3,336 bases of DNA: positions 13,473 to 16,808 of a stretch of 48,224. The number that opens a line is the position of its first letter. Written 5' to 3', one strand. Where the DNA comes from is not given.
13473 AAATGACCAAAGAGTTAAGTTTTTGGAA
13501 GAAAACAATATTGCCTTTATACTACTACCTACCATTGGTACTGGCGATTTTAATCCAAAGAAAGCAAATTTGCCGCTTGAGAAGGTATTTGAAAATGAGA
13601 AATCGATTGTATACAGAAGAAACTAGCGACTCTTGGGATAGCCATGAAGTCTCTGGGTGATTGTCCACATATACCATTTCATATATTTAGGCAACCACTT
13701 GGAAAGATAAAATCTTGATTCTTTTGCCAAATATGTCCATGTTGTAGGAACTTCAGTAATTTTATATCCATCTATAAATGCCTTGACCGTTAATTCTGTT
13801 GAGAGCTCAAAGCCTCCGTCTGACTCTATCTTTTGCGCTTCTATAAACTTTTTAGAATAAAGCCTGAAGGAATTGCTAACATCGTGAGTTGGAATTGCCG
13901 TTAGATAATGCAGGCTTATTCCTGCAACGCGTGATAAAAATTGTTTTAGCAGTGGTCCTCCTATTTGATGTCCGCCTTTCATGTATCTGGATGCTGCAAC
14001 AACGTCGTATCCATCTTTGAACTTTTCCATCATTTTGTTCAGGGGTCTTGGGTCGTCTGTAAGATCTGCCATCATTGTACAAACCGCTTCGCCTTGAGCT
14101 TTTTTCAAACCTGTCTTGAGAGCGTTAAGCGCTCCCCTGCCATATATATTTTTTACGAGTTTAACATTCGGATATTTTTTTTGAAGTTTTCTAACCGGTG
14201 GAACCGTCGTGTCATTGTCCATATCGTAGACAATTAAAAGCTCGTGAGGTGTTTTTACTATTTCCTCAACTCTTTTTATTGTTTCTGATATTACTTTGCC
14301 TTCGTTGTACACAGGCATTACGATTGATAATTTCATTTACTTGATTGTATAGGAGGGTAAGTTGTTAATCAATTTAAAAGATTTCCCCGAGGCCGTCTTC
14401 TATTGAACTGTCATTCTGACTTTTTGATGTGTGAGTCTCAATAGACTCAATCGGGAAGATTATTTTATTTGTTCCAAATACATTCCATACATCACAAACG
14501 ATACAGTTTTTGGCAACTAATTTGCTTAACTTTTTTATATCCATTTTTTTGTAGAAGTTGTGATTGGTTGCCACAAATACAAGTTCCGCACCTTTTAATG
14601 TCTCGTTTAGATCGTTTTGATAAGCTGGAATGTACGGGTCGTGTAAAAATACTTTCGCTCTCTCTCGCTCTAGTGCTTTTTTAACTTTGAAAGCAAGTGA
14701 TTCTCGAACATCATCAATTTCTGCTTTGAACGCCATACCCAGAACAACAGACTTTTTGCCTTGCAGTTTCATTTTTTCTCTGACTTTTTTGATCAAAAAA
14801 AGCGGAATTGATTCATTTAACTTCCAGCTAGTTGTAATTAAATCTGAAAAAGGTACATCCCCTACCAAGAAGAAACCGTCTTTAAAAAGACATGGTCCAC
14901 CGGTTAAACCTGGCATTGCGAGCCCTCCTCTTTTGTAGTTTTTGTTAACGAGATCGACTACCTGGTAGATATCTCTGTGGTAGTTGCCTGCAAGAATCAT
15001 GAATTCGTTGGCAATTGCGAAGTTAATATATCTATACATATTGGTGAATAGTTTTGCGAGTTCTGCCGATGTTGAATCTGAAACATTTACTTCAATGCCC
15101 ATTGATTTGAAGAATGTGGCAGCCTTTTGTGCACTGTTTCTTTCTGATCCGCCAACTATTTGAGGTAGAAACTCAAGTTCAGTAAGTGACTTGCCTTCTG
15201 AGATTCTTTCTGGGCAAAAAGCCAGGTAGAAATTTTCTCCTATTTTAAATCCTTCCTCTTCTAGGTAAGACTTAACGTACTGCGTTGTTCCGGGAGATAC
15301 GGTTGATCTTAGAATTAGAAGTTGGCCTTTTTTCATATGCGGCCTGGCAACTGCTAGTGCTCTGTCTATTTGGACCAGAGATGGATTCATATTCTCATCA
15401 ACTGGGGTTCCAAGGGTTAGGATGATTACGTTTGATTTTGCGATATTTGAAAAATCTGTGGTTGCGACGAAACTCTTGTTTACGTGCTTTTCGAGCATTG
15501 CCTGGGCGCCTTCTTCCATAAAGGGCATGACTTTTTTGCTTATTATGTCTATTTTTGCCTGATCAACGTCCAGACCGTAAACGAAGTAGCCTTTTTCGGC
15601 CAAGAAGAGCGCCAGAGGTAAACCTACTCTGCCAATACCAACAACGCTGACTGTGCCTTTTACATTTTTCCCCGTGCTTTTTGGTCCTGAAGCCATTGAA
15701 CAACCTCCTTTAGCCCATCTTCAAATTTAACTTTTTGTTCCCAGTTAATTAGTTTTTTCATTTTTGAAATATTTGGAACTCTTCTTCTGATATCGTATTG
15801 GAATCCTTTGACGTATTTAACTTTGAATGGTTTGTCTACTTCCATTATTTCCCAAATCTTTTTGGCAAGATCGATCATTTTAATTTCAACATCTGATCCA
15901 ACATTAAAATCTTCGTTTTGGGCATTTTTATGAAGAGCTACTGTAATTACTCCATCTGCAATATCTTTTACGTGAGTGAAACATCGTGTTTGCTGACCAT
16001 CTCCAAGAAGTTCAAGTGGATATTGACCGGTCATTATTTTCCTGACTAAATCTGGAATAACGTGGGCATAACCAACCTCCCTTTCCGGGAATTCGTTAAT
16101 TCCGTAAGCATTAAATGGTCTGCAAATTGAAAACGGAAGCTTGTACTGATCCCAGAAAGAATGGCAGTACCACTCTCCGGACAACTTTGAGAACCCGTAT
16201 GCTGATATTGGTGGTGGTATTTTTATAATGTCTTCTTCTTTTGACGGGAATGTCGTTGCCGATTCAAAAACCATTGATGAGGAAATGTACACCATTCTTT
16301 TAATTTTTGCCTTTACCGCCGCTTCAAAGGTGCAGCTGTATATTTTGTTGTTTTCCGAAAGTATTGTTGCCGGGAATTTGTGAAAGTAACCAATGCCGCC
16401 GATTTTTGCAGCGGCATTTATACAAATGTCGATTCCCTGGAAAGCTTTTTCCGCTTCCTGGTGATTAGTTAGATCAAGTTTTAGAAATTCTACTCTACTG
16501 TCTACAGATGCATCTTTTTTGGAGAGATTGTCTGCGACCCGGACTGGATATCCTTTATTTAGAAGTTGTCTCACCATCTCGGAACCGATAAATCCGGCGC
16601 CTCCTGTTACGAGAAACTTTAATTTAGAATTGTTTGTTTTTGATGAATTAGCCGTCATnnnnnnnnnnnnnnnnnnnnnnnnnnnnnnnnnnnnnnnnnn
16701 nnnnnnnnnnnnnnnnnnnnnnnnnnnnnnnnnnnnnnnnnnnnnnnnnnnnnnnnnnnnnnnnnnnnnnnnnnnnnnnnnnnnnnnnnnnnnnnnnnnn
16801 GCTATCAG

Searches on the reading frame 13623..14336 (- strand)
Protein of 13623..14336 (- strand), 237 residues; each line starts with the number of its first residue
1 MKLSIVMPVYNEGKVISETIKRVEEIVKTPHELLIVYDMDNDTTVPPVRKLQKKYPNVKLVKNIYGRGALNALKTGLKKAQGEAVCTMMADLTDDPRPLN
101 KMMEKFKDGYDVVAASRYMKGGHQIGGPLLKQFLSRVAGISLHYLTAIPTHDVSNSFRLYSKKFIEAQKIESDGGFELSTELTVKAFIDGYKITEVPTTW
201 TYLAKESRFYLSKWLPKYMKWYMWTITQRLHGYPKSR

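Call 54: search_protein_families(library=pfam, proteins=[window:13623-14336:-], max_evalue=0.0001)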
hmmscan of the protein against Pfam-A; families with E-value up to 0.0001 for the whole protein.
window:13623-14336:- (237 aa): 3 families
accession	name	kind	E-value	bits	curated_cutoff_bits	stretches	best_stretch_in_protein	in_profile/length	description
PF00535.33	Glycos_transf_2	-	2.6e-26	93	23.3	1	4-166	1-165/168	Glycosyl transferase family 2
PF12804.13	NTP_transf_3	-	5.4e-05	23.9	27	1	14-121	25-127/160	MobA-like NTP transferase domain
PF13641.12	Glyco_tranf_2_3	-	6.9e-05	23.4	27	1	3-120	3-126/230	Glycosyltransferase like family 2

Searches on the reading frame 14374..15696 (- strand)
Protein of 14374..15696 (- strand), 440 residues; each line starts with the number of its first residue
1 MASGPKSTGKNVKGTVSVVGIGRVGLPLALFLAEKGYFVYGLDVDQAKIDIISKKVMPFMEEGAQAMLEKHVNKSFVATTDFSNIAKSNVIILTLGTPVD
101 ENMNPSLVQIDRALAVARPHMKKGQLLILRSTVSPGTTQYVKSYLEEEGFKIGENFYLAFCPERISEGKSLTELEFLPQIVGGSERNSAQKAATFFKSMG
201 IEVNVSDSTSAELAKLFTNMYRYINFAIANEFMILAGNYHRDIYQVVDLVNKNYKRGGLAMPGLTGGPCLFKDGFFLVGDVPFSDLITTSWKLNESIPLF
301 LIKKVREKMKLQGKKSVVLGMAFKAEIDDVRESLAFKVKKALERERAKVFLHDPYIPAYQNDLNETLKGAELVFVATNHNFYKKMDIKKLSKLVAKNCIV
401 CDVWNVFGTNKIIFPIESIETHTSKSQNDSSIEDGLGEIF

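Call 14: search_protein_families(library=pfam, proteins=[window:14374-15696:-], max_evalue=0.00001)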
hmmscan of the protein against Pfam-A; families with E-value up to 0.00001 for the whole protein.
window:14374-15696:- (440 aa): 4 families
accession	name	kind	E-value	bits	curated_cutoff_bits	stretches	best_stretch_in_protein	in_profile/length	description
PF03721.20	UDPG_MGDP_dh_N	-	1.6e-39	135.9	27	1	15-191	2-182/187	UDP-glucose/GDP-mannose dehydrogenase family, NAD binding domain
PF03720.21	UDPG_MGDP_dh_C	-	6.3e-21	75.1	30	1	318-407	2-101/103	UDP-glucose/GDP-mannose dehydrogenase family, UDP binding domain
PF00984.24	UDPG_MGDP_dh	-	5.7e-10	39.6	25.4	1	210-280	2-74/94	UDP-glucose/GDP-mannose dehydrogenase family, central domain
PF03446.21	NAD_binding_2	-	2.6e-08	34.5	21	1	16-200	2-153/161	NAD binding domain of 6-phosphogluconate dehydrogenase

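Call 35: find_encoding_contigs(protein=window:14374-15696:-, flank=3000, max_places=10)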
Protein window:14374-15696:- (440 aa): 3 contigs read that carry it; 3 places shown.
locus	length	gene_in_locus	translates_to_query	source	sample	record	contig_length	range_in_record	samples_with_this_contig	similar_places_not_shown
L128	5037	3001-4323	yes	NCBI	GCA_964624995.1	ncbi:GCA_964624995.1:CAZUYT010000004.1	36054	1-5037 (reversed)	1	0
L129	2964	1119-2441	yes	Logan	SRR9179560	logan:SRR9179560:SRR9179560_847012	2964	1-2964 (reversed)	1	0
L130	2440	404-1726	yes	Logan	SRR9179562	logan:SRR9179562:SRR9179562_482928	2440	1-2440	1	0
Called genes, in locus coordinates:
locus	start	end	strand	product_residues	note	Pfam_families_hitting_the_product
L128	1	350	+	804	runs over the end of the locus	PF09586:YfhO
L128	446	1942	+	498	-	-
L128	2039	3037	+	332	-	PF05368:NmrA (weak), PF01073:3Beta_HSD, PF01370:Epimerase, PF02719:Polysacc_synt_2 (weak), PF04321:RmlD_sub_bind, PF07993:NAD_binding_4 (faint), PF13460:NAD_binding_10, PF16363:GDP_Man_Dehyd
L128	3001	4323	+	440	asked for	PF03721:UDPG_MGDP_dh_N, PF03446:NAD_binding_2, PF00984:UDPG_MGDP_dh, PF03720:UDPG_MGDP_dh_C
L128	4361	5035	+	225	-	?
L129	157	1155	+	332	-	PF05368:NmrA (weak), PF01073:3Beta_HSD, PF01370:Epimerase, PF02719:Polysacc_synt_2 (weak), PF04321:RmlD_sub_bind, PF07993:NAD_binding_4 (faint), PF13460:NAD_binding_10, PF16363:GDP_Man_Dehyd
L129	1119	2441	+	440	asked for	PF03721:UDPG_MGDP_dh_N, PF03446:NAD_binding_2, PF00984:UDPG_MGDP_dh, PF03720:UDPG_MGDP_dh_C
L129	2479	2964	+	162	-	?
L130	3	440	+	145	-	?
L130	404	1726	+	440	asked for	PF03721:UDPG_MGDP_dh_N, PF03446:NAD_binding_2, PF00984:UDPG_MGDP_dh, PF03720:UDPG_MGDP_dh_C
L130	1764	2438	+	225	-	?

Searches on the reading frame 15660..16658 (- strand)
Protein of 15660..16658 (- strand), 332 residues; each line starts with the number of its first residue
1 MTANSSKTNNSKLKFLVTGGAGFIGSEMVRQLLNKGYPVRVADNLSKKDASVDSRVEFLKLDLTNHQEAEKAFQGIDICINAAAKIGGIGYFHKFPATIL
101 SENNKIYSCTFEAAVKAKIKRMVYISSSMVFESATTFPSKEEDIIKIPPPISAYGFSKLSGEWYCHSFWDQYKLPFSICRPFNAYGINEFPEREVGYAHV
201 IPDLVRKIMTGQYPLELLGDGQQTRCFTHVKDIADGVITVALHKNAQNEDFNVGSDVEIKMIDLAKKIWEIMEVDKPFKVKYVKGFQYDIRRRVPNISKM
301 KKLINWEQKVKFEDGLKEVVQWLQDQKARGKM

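Call 10: find_encoding_contigs(protein=window:15660-16658:-, flank=3000, max_places=10)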
Protein window:15660-16658:- (332 aa): no gene with exactly this product is on record in the collection.

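Call 14: search_protein_families(library=pfam, proteins=[window:15660-16658:-], max_evalue=0.00001)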
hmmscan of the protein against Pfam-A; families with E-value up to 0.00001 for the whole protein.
window:15660-16658:- (332 aa): 8 families
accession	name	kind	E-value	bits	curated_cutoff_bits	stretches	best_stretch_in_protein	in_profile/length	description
PF01370.27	Epimerase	-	1.2e-53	182.5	20.9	1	16-254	2-240/240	NAD dependent epimerase/dehydratase family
PF16363.11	GDP_Man_Dehyd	-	3.8e-41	142.1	27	1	16-318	1-331/332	GDP-mannose 4,6 dehydratase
PF04321.23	RmlD_sub_bind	-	1e-13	51.5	27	1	14-302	2-260/287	RmlD substrate binding domain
PF01073.25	3Beta_HSD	-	1.2e-13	51.2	22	1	16-158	1-150/280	3-beta hydroxysteroid dehydrogenase/isomerase family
PF13460.12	NAD_binding_10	-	4.1e-13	50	27.2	1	19-139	1-111/184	NAD(P)H-binding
PF02719.21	Polysacc_synt_2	-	4.6e-09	36.3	20.2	0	16-127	2-128/293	Polysaccharide biosynthesis protein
PF05368.20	NmrA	-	1.4e-07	31.8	27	1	14-138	4-119/298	NmrA-like family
PF07993.18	NAD_binding_4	-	1.7e-06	27.9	20.1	0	70-192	83-210/258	Male sterility protein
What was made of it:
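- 15660..16589 (-): Native remainder of the extended-SDR gene (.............). UDP-glucose/GDP-mannose dehydrogenase-family gene 14374-15696 follows. Pfam Epimerase 1.2e-53 (call 14).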

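Call 23: find_homologous_proteins(query=window:15660-16658:-, max_evalue=1e-40)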
Query window:15660-16658:- (332 aa): 3319 proteins with E <= 1e-40 among 8000 candidates; the best 120 are listed.
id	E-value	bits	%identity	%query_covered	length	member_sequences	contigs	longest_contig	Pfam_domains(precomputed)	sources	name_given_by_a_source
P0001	2.1e-223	758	100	100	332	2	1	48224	PF04321.24,PF16363.12,PF02719.22,PF05368.20,PF01073.26,PF07993.19,PF13460.13,PF01370.28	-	-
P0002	8.6e-185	631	83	97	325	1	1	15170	PF04321.24,PF16363.12,PF02719.22,PF05368.20,PF01073.26,PF07993.19,PF13460.13,PF01370.28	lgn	-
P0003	7.9e-181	618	82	96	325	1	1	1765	PF04321.24,PF16363.12,PF02719.22,PF05368.20,PF01073.26,PF07993.19,PF13460.13,PF00106.32,PF01370.28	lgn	-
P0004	1.2e-179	614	82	96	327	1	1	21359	PF04321.24,PF16363.12,PF02719.22,PF05368.20,PF01073.26,PF07993.19,PF13460.13,PF00106.32,PF01370.28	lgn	-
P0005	1.8e-179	614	82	97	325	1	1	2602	PF04321.24,PF16363.12,PF02719.22,PF05368.20,PF01073.26,PF07993.19,PF13460.13,PF01370.28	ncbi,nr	ncbi:NAD-dependent epimerase/dehydratase family protein [Candidatus Curtissbacteria bacterium]|nr:NA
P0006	5.9e-179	612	79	97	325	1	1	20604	PF04321.24,PF16363.12,PF02719.22,PF05368.20,PF01073.26,PF07993.19,PF13460.13,PF03435.25,PF01370.28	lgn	-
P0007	1.4e-178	611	80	97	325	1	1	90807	PF04321.24,PF16363.12,PF02719.22,PF05368.20,PF01073.26,PF07993.19,PF13460.13,PF00106.32,PF03435.25,PF01370.28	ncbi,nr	ncbi:MAG: NAD-dependent epimerase/dehydratase family protein [Candidatus Curtissbacteria bacterium]|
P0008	2.5e-178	610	80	97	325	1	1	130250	PF04321.24,PF16363.12,PF02719.22,PF05368.20,PF01073.26,PF07993.19,PF13460.13,PF01370.28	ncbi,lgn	-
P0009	3.3e-178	610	81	97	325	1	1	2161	PF04321.24,PF16363.12,PF02719.22,PF05368.20,PF01073.26,PF07993.19,PF13460.13,PF01370.28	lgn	-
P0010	5.5e-178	609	80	97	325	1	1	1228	PF04321.24,PF16363.12,PF02719.22,PF01073.26,PF07993.19,PF13460.13,PF01370.28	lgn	-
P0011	5.7e-178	609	80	97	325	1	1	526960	PF04321.24,PF16363.12,PF02719.22,PF05368.20,PF01073.26,PF07993.19,PF13460.13,PF01370.28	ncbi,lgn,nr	ncbi:MAG: NAD(P)-dependent oxidoreductase [Candidatus Curtissbacteria bacterium]|nr:NAD(P)-dependent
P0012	1.4e-177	608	80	97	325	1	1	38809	PF04321.24,PF16363.12,PF02719.22,PF05368.20,PF01073.26,PF07993.19,PF13460.13,PF00106.32,PF01370.28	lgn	-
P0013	2.3e-177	607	80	97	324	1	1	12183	PF04321.24,PF16363.12,PF02719.22,PF05368.20,PF01073.26,PF07993.19,PF13460.13,PF01370.28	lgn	-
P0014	2.9e-177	607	80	97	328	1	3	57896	PF04321.24,PF16363.12,PF02719.22,PF01073.26,PF07993.19,PF13460.13,PF03435.25,PF01370.28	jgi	-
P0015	5.4e-177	606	80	97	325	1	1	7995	PF04321.24,PF16363.12,PF02719.22,PF05368.20,PF01073.26,PF07993.19,PF13460.13,PF03435.25,PF01370.28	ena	-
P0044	1.7e-174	598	76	97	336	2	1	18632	PF04321.24,PF16363.12,PF02719.22,PF05368.20,PF01073.26,PF07993.19,PF13460.13,PF01370.28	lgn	-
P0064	3.2e-173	593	78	98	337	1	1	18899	PF04321.24,PF16363.12,PF02719.22,PF01073.26,PF07993.19,PF13460.13,PF01370.28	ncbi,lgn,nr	ncbi:MAG: NAD-dependent epimerase/dehydratase family protein [Candidatus Curtissbacteria bacterium]|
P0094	2.1e-171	587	77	97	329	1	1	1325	PF04321.24,PF16363.12,PF02719.22,PF01073.26,PF07993.19,PF13460.13,PF00106.32,PF01370.28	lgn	-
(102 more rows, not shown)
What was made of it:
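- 15660..16589 (-): Orthologues are 73-83% identical and named Curtissbacteria by their sources (call 23).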

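Call 27: find_encoding_contigs(protein=P0002, flank=10000, max_places=3)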
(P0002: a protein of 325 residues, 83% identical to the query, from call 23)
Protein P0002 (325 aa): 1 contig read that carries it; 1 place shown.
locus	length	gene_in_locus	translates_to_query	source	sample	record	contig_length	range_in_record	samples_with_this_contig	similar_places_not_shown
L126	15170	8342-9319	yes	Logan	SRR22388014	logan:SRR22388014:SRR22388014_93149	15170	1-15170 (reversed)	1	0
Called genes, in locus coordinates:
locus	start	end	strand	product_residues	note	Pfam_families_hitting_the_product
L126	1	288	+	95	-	?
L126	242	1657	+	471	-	-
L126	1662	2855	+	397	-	PF26314:MptA_B_family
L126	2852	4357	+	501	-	-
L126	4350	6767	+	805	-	PF09586:YfhO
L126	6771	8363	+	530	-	-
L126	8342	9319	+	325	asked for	PF01073:3Beta_HSD, PF01370:Epimerase, PF02719:Polysacc_synt_2 (weak), PF04321:RmlD_sub_bind, PF05368:NmrA (weak), PF07993:NAD_binding_4 (faint), PF13460:NAD_binding_10, PF16363:GDP_Man_Dehyd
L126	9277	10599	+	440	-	PF03721:UDPG_MGDP_dh_N, PF03446:NAD_binding_2 (weak), PF00984:UDPG_MGDP_dh, PF03720:UDPG_MGDP_dh_C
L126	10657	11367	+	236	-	PF00535:Glycos_transf_2, PF13641:Glyco_tranf_2_3 (faint)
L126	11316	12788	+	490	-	-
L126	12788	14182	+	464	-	-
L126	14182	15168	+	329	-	?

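Call 28: find_encoding_contigs(protein=P0004, flank=10000, max_places=3)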
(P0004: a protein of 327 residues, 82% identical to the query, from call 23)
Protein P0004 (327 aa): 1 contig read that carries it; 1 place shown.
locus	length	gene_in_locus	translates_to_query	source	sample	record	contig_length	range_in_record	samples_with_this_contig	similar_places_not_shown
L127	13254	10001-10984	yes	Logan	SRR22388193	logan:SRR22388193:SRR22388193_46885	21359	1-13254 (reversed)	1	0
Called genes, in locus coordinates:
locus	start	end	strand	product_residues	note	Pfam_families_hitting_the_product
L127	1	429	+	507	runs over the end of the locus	PF13231:PMT_2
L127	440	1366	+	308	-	PF02729:OTCace_N, PF00185:OTCace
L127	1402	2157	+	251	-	PF00535:Glycos_transf_2, PF10111:Glyco_tranf_2_2, PF13641:Glyco_tranf_2_3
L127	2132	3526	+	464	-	-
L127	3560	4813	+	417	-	PF13472:Lipase_GDSL_2 (faint)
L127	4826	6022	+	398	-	PF26314:MptA_B_family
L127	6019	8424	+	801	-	PF09586:YfhO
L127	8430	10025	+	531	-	-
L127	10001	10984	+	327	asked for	PF00106:adh_short (faint), PF01073:3Beta_HSD, PF01370:Epimerase, PF02719:Polysacc_synt_2 (faint), PF04321:RmlD_sub_bind, PF05368:NmrA (weak), PF13460:NAD_binding_10, PF16363:GDP_Man_Dehyd, +1 more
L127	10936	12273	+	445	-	PF03721:UDPG_MGDP_dh_N, PF03446:NAD_binding_2 (weak), PF00984:UDPG_MGDP_dh, PF03720:UDPG_MGDP_dh_C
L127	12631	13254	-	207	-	?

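Call 50: find_encoding_contigs(protein=P0094, flank=2000, max_places=2)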
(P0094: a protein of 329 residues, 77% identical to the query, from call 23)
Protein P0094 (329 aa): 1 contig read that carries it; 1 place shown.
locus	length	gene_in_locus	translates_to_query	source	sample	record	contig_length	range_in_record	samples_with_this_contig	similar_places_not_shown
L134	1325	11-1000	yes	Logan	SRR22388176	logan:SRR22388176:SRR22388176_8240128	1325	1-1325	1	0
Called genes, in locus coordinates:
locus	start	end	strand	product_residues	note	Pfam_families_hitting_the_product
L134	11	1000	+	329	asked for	PF00106:adh_short (weak), PF04321:RmlD_sub_bind, PF01073:3Beta_HSD, PF01370:Epimerase, PF02719:Polysacc_synt_2 (weak), PF07993:NAD_binding_4 (faint), PF13460:NAD_binding_10, PF16363:GDP_Man_Dehyd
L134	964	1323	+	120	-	?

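Call 51: find_encoding_contigs(protein=P0044, flank=3000, max_places=2)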
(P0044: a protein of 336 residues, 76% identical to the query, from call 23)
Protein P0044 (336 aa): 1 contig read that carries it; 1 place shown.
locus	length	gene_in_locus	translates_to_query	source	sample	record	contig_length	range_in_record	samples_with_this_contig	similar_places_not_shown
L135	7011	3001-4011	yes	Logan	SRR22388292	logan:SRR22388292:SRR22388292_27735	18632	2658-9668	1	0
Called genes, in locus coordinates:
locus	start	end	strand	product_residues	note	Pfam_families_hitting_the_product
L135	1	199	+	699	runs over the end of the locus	PF13231:PMT_2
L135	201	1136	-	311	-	PF00535:Glycos_transf_2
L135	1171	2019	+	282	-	PF00535:Glycos_transf_2, PF10111:Glyco_tranf_2_2 (weak), PF13641:Glyco_tranf_2_3 (weak)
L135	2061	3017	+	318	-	PF01073:3Beta_HSD, PF01370:Epimerase, PF02719:Polysacc_synt_2 (faint), PF16363:GDP_Man_Dehyd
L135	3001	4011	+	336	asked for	PF01073:3Beta_HSD, PF01370:Epimerase, PF02719:Polysacc_synt_2 (faint), PF04321:RmlD_sub_bind, PF05368:NmrA (weak), PF07993:NAD_binding_4 (faint), PF13460:NAD_binding_10, PF16363:GDP_Man_Dehyd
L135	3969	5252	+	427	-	PF03721:UDPG_MGDP_dh_N, PF01210:NAD_Gly3P_dh_N (faint), PF02558:ApbA (faint), PF03446:NAD_binding_2 (weak), PF00984:UDPG_MGDP_dh, PF03720:UDPG_MGDP_dh_C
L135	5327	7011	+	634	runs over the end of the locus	PF00535:Glycos_transf_2, PF00534:Glycos_transf_1, PF13692:Glyco_trans_1_4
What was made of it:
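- Tried and rejected: The extension in L135 comes from overlap with the upstream gene (calls 50, 51).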

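Call 68: search_protein_families(library=ncbifam, proteins=[window:15660-16658:-], max_evalue=0.01)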
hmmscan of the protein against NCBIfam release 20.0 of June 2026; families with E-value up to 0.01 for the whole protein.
window:15660-16658:- (332 aa): 59 families (the best 25 are shown)
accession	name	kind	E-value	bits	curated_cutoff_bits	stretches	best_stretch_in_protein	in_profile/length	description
TIGR04180.1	EDH_00030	hypoth_equivalog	8e-39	133.5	475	1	16-310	2-296/297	NAD-dependent 4,6-dehydratase LegB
TIGR01181.1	dTDP_gluc_dehyt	equivalog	9.2e-37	126.8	365.1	1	14-327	1-315/321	dTDP-glucose 4,6-dehydratase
NF047922.1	GDPFucSynFcl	equivalog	1.8e-35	122.9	500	1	14-327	4-305/308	GDP-L-fucose synthase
TIGR01179.1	galE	equivalog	7.6e-31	107.1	262.3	1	15-326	2-328/332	UDP-glucose 4-epimerase GalE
TIGR02197.1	heptose_epim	equivalog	3.2e-24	85.7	274.6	1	16-325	2-315/316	ADP-glyceromanno-heptose 6-epimerase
NF007582.0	PRK10217.1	equivalog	9.1e-21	74.3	698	1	14-324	3-332/355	dTDP-glucose 4,6-dehydratase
NF007490.0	PRK10084.1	subfamily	2.9e-20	72.5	649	1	13-325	1-336/361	dTDP-glucose 4,6-dehydratase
TIGR03466.1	HpnA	hypoth_equivalog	2e-19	69.7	367.65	1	14-277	2-251/327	hopanoid-associated sugar epimerase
NF011728.1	PRK15181.1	equivalog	2.2e-19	69.7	760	1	13-327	16-341/348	Vi polysaccharide biosynthesis UDP-N-acetylglucosaminuronic acid C-4 epimerase TviC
NF005998.1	PRK08125.1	equivalog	3.6e-19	68.6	777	1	4-322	307-648/649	bifunctional UDP-4-amino-4-deoxy-L-arabinose formyltransferase/UDP-glucuronic acid oxidase ArnA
NF008872.0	PRK11908.1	equivalog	2.4e-18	66.3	294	1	14-328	3-340/349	bifunctional UDP-4-keto-pentose/UDP-xylose synthase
NF007956.0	PRK10675.1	subfamily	1.6e-14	53.8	394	1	14-323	2-329/338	UDP-glucose 4-epimerase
NF042422.1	oxyalk_red_OleD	equivalog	4.7e-14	52.5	580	1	13-143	1-125/329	2-alkyl-3-oxoalkanoate reductase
NF008360.0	PRK11150.1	equivalog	1.2e-12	47.7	452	1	16-265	3-247/310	ADP-glyceromanno-heptose 6-epimerase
TIGR01214.1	rmlD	equivalog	1.4e-11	44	224.05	1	14-308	1-267/285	dTDP-4-dehydrorhamnose reductase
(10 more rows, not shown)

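Call 82: find_encoding_contigs(protein=P0064, flank=1500, max_places=2)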
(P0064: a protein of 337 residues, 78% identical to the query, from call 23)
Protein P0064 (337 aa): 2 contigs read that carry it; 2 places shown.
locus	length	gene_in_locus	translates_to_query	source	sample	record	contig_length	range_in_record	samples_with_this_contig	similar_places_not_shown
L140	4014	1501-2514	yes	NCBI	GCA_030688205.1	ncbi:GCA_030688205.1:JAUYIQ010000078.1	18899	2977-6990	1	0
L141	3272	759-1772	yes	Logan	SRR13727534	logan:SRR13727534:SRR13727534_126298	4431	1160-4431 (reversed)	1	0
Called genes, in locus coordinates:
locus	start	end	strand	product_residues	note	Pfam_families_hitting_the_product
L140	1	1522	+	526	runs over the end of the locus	-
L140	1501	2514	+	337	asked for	PF01370:Epimerase, PF02719:Polysacc_synt_2 (faint), PF04321:RmlD_sub_bind, PF01073:3Beta_HSD, PF07993:NAD_binding_4 (faint), PF13460:NAD_binding_10, PF16363:GDP_Man_Dehyd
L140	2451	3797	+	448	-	PF03446:NAD_binding_2 (faint), PF03721:UDPG_MGDP_dh_N, PF00984:UDPG_MGDP_dh, PF03720:UDPG_MGDP_dh_C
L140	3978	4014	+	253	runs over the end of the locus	-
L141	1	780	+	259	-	?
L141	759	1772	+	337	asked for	PF01370:Epimerase, PF02719:Polysacc_synt_2 (faint), PF04321:RmlD_sub_bind, PF01073:3Beta_HSD, PF07993:NAD_binding_4 (faint), PF13460:NAD_binding_10, PF16363:GDP_Man_Dehyd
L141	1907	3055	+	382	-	PF03721:UDPG_MGDP_dh_N, PF00984:UDPG_MGDP_dh, PF03720:UDPG_MGDP_dh_C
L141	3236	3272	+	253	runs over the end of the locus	-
